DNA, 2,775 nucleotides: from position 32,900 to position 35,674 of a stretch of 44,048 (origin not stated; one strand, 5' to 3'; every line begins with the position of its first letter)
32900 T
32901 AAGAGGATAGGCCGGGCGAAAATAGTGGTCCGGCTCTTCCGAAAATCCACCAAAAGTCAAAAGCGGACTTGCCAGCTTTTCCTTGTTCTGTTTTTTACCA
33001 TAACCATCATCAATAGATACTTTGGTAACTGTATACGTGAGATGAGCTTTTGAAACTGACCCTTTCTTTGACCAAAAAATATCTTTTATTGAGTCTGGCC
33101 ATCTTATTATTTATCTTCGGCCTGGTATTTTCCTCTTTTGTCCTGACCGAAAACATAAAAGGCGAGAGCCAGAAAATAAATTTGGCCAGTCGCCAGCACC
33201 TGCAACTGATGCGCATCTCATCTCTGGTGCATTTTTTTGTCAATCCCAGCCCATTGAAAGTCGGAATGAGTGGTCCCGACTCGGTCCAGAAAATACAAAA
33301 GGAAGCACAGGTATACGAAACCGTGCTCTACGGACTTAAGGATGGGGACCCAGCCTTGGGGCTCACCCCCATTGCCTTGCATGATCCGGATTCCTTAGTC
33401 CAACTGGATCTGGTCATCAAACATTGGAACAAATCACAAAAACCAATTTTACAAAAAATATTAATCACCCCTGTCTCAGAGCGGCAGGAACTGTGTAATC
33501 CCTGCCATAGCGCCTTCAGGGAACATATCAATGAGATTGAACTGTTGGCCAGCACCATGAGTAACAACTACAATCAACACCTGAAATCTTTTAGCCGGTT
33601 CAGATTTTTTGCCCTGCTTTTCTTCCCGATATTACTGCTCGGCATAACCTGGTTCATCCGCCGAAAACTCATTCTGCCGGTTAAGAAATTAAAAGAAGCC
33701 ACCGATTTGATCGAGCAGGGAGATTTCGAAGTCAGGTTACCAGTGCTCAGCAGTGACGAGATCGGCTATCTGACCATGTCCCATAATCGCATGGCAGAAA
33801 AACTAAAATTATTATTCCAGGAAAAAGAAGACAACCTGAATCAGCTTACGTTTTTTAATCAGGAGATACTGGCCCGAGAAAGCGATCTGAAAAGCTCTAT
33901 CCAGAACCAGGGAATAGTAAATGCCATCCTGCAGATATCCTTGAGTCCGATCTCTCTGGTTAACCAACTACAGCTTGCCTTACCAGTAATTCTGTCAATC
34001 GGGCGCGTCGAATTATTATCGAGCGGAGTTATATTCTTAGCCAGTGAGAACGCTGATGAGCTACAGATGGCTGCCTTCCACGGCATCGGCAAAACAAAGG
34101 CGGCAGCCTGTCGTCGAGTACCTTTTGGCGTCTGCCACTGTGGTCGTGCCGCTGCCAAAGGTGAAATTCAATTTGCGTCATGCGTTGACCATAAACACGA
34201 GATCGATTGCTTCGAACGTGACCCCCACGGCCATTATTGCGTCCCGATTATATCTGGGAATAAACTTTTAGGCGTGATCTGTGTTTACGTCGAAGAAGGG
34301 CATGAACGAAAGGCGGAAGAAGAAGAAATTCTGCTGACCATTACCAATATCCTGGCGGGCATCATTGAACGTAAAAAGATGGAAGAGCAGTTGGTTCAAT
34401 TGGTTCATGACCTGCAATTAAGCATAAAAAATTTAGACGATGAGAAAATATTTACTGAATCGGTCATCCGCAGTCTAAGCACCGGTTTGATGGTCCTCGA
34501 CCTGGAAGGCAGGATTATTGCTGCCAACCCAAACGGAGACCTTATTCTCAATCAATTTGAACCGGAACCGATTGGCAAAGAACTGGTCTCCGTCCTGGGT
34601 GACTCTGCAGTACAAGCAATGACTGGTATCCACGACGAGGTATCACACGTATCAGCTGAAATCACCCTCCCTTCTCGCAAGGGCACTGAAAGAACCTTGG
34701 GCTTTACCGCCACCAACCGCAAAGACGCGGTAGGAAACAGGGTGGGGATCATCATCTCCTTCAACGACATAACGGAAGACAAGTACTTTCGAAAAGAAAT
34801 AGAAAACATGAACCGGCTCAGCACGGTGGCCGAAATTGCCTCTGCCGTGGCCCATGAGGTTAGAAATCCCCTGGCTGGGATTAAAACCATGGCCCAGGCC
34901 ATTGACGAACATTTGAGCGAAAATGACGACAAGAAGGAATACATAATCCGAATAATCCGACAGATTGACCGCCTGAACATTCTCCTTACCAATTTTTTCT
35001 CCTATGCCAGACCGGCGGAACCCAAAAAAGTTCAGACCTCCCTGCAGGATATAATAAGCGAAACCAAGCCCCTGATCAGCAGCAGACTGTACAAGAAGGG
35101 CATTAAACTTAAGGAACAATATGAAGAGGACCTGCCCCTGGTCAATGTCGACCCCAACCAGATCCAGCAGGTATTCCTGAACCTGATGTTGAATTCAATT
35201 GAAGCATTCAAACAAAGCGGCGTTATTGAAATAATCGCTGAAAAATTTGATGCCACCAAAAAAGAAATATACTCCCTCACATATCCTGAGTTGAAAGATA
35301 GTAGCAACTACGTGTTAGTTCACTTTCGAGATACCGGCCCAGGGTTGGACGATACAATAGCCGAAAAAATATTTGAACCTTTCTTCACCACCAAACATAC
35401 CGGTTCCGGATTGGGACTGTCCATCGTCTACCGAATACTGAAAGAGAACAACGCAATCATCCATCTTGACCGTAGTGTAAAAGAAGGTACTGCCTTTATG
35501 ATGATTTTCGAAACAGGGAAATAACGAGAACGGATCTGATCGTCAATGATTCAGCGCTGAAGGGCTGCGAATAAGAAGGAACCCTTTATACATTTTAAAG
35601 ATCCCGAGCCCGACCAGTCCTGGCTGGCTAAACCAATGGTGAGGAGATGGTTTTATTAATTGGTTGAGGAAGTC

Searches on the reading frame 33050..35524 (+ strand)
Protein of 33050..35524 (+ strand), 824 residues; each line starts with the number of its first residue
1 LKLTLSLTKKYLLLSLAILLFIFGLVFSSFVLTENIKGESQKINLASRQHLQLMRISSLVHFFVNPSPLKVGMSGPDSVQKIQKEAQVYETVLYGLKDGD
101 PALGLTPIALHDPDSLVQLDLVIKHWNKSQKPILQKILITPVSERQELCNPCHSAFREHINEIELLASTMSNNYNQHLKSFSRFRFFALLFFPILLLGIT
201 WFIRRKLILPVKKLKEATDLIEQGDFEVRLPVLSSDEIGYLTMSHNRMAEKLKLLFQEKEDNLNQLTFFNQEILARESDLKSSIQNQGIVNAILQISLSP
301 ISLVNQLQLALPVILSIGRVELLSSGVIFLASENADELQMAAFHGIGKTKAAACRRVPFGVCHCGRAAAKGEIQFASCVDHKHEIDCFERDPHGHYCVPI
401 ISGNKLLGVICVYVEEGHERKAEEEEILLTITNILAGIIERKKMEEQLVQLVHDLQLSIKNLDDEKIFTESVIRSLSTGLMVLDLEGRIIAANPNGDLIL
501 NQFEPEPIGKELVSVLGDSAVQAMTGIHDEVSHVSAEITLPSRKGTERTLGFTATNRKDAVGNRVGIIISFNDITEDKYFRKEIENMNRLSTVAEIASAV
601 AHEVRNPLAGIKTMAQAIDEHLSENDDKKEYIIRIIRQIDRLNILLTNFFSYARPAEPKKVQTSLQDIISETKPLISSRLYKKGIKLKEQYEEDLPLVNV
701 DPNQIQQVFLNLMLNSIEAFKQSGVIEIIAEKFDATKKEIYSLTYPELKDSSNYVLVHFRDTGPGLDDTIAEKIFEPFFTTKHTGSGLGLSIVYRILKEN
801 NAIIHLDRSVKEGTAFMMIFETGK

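Call 34: search_protein_families(library=pfam, proteins=[window:33050-35524:+], max_evalue=0.00001)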
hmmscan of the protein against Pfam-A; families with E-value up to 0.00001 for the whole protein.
window:33050-35524:+ (824 aa): 7 families
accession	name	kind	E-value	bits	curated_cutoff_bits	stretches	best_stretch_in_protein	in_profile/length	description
PF02518.31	HATPase_c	-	1.9e-15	57.7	26.4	1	701-820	2-107/111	Histidine kinase-, DNA gyrase B-, and HSP90-like ATPase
PF00512.31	HisKA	-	6.2e-12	45.8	26.9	1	595-655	4-63/66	His Kinase A (phospho-acceptor) domain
PF00672.30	HAMP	-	2.2e-11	44.3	25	1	202-253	1-52/53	HAMP domain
PF13185.12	GAF_2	-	5e-07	30.4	28.6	1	325-440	21-136/136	GAF domain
PF00989.32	PAS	-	1.6e-06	28.5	22.6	1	470-574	4-113/113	PAS fold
PF08448.16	PAS_4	-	2.3e-06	28.3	23.1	1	475-576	3-107/110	PAS fold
PF01590.32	GAF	-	5e-06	27.5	22.4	0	326-436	22-130/133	GAF domain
